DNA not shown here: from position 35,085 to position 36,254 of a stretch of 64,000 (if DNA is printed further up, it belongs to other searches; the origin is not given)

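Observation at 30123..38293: CDP-deoxyhexose pathway coupled to two different carbon-branching enzymes (ALS/YerE-like ThDP enzyme and a PanB homolog)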

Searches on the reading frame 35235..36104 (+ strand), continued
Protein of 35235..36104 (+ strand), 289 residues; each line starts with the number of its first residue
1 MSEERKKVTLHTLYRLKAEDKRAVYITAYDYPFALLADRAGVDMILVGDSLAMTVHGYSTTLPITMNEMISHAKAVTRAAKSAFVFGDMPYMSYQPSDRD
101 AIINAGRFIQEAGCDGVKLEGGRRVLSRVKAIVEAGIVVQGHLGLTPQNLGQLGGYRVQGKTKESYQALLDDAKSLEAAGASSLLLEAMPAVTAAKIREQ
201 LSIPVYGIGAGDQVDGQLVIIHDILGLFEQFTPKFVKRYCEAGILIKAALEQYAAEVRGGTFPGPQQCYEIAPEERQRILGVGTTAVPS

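Call 57: search_protein_families(library=pfam, proteins=[L096:2196-3173:+, L096:3925-5082:+, L096:5079-5918:+, L096:7840-8967:+, L096:8980-9666:+, L096:9659-10468:+, L096:10471-11415:+, L096:11419-12444:+, L096:12431-13144:+, L096:1096-2199:+], max_evalue=0.00001)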
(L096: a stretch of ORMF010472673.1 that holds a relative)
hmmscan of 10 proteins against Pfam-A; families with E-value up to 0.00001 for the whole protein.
L096:2196-3173:+ (325 aa): 3 families
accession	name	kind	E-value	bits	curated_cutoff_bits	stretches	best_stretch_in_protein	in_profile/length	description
PF00535.33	Glycos_transf_2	-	3.5e-28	99.1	23.3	1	8-129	1-119/168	Glycosyl transferase family 2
PF13641.12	Glyco_tranf_2_3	-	1e-11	45.7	27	1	6-201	2-202/230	Glycosyltransferase like family 2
PF10111.15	Glyco_tranf_2_2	-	4.8e-10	39.8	27.3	0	8-99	1-93/276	Glycosyltransferase like family 2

L096:3925-5082:+ (385 aa): 0 families

L096:5079-5918:+ (279 aa): 1 family
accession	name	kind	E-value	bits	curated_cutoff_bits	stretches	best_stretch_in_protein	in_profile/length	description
PF05050.19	Methyltransf_21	-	5e-21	76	22.7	1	82-243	1-172/173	Methyltransferase FkbM domain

L096:7840-8967:+ (375 aa): 4 families
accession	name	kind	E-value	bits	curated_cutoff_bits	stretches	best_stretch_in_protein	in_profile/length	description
PF01041.23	DegT_DnrJ_EryC1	-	1.1e-114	383.8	19.8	1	17-368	2-359/360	DegT/DnrJ/EryC1/StrS aminotransferase family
PF01212.27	Beta_elim_lyase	-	3.3e-08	33.6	27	1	42-279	34-274/288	Beta-eliminating lyase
PF00155.27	Aminotran_1_2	-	1.6e-06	28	19.7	1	37-133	39-151/361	Aminotransferase class I and II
PF01053.26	Cys_Met_Meta_PP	-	2.2e-06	26.9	27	1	43-162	55-174/381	Cys/Met metabolism PLP-dependent enzyme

L096:8980-9666:+ (228 aa): 3 families
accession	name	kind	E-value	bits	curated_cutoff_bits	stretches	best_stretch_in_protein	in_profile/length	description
PF13302.13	Acetyltransf_3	-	9e-08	33.3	25.4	1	68-182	25-138/138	Acetyltransferase (GNAT) domain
PF00583.31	Acetyltransf_1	-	2.4e-07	31.5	20.7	1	72-181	11-116/116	Acetyltransferase (GNAT) family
PF13420.13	Acetyltransf_4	-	9e-06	26.2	24.3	0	80-185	33-138/155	Acetyltransferase (GNAT) domain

L096:9659-10468:+ (269 aa): 2 families
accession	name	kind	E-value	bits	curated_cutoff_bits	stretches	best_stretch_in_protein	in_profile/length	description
PF00456.26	Transketolase_N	-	6.9e-36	124.3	22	1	9-252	6-259/334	Transketolase, thiamine diphosphate binding domain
PF13292.11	DXP_synthase_N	-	5.5e-12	46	21.2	1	3-176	16-172/274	1-deoxy-D-xylulose-5-phosphate synthase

L096:10471-11415:+ (314 aa): 2 families
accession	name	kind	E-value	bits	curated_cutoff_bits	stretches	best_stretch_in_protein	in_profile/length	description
PF02779.29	Transket_pyr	-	2.6e-30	105.8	27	1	2-158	6-169/174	Transketolase, pyrimidine binding domain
PF02780.25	Transketolase_C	-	2.3e-27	95.8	25.9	1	174-288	1-116/124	Transketolase, C-terminal domain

L096:11419-12444:+ (341 aa): 1 family
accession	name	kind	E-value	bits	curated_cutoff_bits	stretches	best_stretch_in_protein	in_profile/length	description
PF00535.33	Glycos_transf_2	-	3.9e-14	53.4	23.3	1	8-150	1-134/168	Glycosyl transferase family 2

L096:12431-13144:+ (237 aa): 3 families
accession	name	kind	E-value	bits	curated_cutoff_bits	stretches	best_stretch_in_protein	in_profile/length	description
PF00132.30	Hexapep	-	3.4e-14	52.3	27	1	183-215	2-34/36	Bacterial transferase hexapeptide (six repeats)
PF14602.12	Hexapep_2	-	1.6e-09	37.7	27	0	183-216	2-33/34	Hexapeptide repeat of succinyl-transferase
PF25084.1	LbH_EIF2B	-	6.9e-07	29.7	54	0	177-219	56-97/105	EIF2B subunit epsilon LbH domain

L096:1096-2199:+ (367 aa): 1 family
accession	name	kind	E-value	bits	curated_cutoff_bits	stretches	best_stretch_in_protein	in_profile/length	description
PF00534.26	Glycos_transf_1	-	6.3e-06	26.3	26.4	0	192-333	17-156/172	Glycosyl transferases group 1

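Call 61: search_solved_structures(query=L105:7921-9741:+, max_evalue=1e-40)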
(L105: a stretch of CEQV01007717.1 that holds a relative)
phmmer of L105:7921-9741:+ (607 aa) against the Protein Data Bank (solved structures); distinct sequences matched with E-value up to 1e-40: 27.
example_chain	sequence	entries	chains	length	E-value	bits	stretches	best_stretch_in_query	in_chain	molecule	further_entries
8rph_A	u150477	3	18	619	7.9e-90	305.6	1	2-565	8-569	Thiamine pyrophosphate-binding protein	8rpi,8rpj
5ahk_A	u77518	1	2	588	5.1e-80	273.2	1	1-527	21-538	ACETOLACTATE SYNTHASE II, LARGE SUBUNIT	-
7tzz_A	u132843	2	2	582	1.8e-70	241.7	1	2-560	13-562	Acetolactate synthase, chloroplastic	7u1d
3e9y_A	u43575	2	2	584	2.1e-70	241.5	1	2-560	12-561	Acetolactate synthase, chloroplastic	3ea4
6u9h_A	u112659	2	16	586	2.1e-70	241.4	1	2-560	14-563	Acetolactate synthase, chloroplastic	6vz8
1ybh_A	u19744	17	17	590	2.2e-70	241.4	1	2-560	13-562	Acetolactate synthase, chloroplast | Acetolactate synthase | Acetolactate synthase, chloroplastic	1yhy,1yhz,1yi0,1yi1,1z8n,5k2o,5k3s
8et5_A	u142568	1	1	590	2.3e-70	241.4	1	2-560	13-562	Acetolactate synthase, chloroplastic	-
7u25_A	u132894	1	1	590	2.7e-70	241.1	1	2-560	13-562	Acetolactate synthase, chloroplastic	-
7stq_A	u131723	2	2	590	2.9e-70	241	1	2-560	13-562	Acetolactate synthase, chloroplastic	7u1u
1jsc_A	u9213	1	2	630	1.5e-60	209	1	14-564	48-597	ACETOHYDROXY-ACID SYNTHASE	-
6u9d_A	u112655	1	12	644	1.6e-60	208.9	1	14-564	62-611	Acetolactate synthase catalytic subunit, mitochondrial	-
1n0h_A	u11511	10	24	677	1.9e-60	208.6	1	14-564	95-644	Acetolactate synthase | Acetolactate synthase, mitochondrial | Acetolactate synthase catalytic subunit, mitochondrial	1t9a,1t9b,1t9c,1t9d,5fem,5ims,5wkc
6dek_A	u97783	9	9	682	1.1e-57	199.5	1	16-552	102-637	Acetolactate synthase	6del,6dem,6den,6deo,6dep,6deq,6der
6lpi_A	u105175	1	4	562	2e-57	198.6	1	4-531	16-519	Acetolactate synthase isozyme 1 large subunit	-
7egv_A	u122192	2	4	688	5.8e-54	187.2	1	13-552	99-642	Acetolactate synthase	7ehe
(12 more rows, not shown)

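Call 64: search_protein_families(library=pfam, proteins=[L105:3533-4408:+, L105:4357-5445:+, L105:5449-6495:+, L105:6470-6946:+, L105:9734-11275:+, L105:11278-12459:+, L105:12470-13954:+, L144:1909-3324:+, L144:7936-8709:+, L144:8706-9992:+], max_evalue=0.00001)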
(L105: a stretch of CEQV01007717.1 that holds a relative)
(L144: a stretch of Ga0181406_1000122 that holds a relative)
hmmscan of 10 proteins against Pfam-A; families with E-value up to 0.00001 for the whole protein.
L105:3533-4408:+ (291 aa): 6 families
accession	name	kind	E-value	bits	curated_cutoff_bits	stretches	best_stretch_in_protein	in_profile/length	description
PF01370.27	Epimerase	-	5.5e-47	160.6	20.9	1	3-215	1-228/240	NAD dependent epimerase/dehydratase family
PF16363.11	GDP_Man_Dehyd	-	2.3e-39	136.2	27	1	4-287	1-330/332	GDP-mannose 4,6 dehydratase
PF07993.18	NAD_binding_4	-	2.5e-13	50.2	20.1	0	5-51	1-50/258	Male sterility protein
PF02719.21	Polysacc_synt_2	-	1.4e-12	47.9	20.2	1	3-259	1-267/293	Polysaccharide biosynthesis protein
PF01073.25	3Beta_HSD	-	1.2e-09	38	22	1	4-110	1-109/280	3-beta hydroxysteroid dehydrogenase/isomerase family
PF04321.23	RmlD_sub_bind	-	2.3e-07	30.6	27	1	1-126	1-111/287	RmlD substrate binding domain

L105:4357-5445:+ (362 aa): 0 families

L105:5449-6495:+ (348 aa): 0 families

L105:6470-6946:+ (158 aa): 1 family
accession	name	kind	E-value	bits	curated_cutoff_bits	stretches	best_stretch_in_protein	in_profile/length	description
PF00908.23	dTDP_sugar_isom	-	4.7e-32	111.4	27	1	5-156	4-162/168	dTDP-4-dehydrorhamnose 3,5-epimerase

L105:9734-11275:+ (513 aa): 2 families
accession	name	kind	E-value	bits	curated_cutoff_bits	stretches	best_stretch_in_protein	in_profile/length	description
PF04055.27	Radical_SAM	-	5.9e-16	59.5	29.5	1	228-405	1-165/166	Radical SAM superfamily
PF02310.24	B12-binding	-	9.2e-10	38.9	32.1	1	25-148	6-120/121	B12 binding domain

L105:11278-12459:+ (393 aa): 1 family
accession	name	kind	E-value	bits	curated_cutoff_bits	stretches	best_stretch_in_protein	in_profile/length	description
PF01041.23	DegT_DnrJ_EryC1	-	6.8e-72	243.1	19.8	1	31-386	19-358/360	DegT/DnrJ/EryC1/StrS aminotransferase family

L105:12470-13954:+ (494 aa): 2 families
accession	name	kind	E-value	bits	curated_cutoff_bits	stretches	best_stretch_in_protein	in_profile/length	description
PF04055.27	Radical_SAM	-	2.1e-25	90.3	29.5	1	204-368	1-166/166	Radical SAM superfamily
PF02310.24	B12-binding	-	1.4e-16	60.9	32.1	1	23-130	6-113/121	B12 binding domain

L144:1909-3324:+ (471 aa): 2 families
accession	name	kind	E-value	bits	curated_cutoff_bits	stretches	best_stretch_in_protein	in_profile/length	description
PF01041.23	DegT_DnrJ_EryC1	-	3e-75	254.1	19.8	1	58-453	7-357/360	DegT/DnrJ/EryC1/StrS aminotransferase family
PF00155.27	Aminotran_1_2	-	7.8e-06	25.8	19.7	0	87-205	54-183/361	Aminotransferase class I and II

L144:7936-8709:+ (257 aa): 2 families
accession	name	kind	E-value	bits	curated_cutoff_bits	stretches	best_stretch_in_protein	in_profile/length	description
PF01370.27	Epimerase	-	3.3e-18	66.4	20.9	1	3-186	1-230/240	NAD dependent epimerase/dehydratase family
PF04321.23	RmlD_sub_bind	-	5.4e-10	39.2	27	1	1-58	1-60/287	RmlD substrate binding domain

L144:8706-9992:+ (428 aa): 1 family
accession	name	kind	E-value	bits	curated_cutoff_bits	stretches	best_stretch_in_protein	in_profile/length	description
PF00535.33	Glycos_transf_2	-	4.3e-11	43.5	23.3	1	11-183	6-167/168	Glycosyl transferase family 2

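Call 65: search_protein_families(library=pfam, proteins=[L035:6948-7961:+, L035:5652-6848:-, L081:8996-9985:+, L081:5653-6555:+, L025:6297-7301:-, L025:8936-10051:-, L048:6650-7669:+, L048:8991-9758:+, L048:5301-6653:+, L081:10548-11426:+], max_evalue=0.00001)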
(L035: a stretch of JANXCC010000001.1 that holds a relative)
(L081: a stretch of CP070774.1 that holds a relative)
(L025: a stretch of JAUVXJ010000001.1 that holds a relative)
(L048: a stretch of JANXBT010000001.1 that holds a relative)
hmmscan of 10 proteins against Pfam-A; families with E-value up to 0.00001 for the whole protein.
L035:6948-7961:+ (337 aa): 0 families

L035:5652-6848:- (398 aa): 1 family
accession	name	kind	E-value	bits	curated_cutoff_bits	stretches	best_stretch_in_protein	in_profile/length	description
PF22691.2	Thiolase_C_1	-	5.7e-31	107.6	28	1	267-384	19-133/144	Thiolase C-terminal domain-like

L081:8996-9985:+ (329 aa): 1 family
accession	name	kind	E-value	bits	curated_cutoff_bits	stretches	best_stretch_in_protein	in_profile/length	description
PF03480.18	DctP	-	1.3e-85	287.6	23.4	1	33-313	2-285/286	Bacterial extracellular solute-binding protein, family 7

L081:5653-6555:+ (300 aa): 2 families
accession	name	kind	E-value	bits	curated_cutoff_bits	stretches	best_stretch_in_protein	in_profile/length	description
PF01323.26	DSBA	-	4.7e-18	66.1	25.6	1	146-283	2-180/191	DSBA-like thioredoxin domain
PF13462.12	Thioredoxin_4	-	1.4e-17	64.8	23.2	1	135-291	6-163/165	Thioredoxin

L025:6297-7301:- (334 aa): 1 family
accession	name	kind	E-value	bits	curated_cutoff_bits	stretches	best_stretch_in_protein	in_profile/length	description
PF00702.32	Hydrolase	-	4.4e-10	40.7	26.4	1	71-263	1-191/191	haloacid dehalogenase-like hydrolase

L025:8936-10051:- (371 aa): 1 family
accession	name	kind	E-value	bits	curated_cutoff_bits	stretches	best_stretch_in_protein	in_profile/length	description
PF01244.27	Peptidase_M19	-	1.9e-94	316.9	26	1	15-365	3-318/319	Membrane dipeptidase (Peptidase family M19)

L048:6650-7669:+ (339 aa): 1 family
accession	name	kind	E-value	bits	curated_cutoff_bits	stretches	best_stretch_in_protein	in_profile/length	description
PF03576.19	Peptidase_S58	-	1.7e-93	314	23.9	1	21-330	2-305/307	Peptidase family S58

L048:8991-9758:+ (255 aa): 1 family
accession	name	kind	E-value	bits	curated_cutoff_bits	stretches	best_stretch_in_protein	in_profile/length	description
PF02535.28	Zip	-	1.3e-20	74.4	35.1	1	105-250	172-322/323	ZIP Zinc transporter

L048:5301-6653:+ (450 aa): 2 families
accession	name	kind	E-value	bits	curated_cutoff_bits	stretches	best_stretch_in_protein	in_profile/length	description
PF00120.29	Gln-synt_C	-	4.4e-85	286.2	24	1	102-449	3-344/344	Glutamine synthetase, catalytic domain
PF03951.24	Gln-synt_N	-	6.5e-15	54.9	33.4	1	15-91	2-79/82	Glutamine synthetase, beta-Grasp domain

L081:10548-11426:+ (292 aa): 1 family
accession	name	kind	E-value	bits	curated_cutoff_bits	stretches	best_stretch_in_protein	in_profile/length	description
PF06808.19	DctM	-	2.2e-52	178.7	23.8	1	7-173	1-170/413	Tripartite ATP-independent periplasmic transporter, DctM component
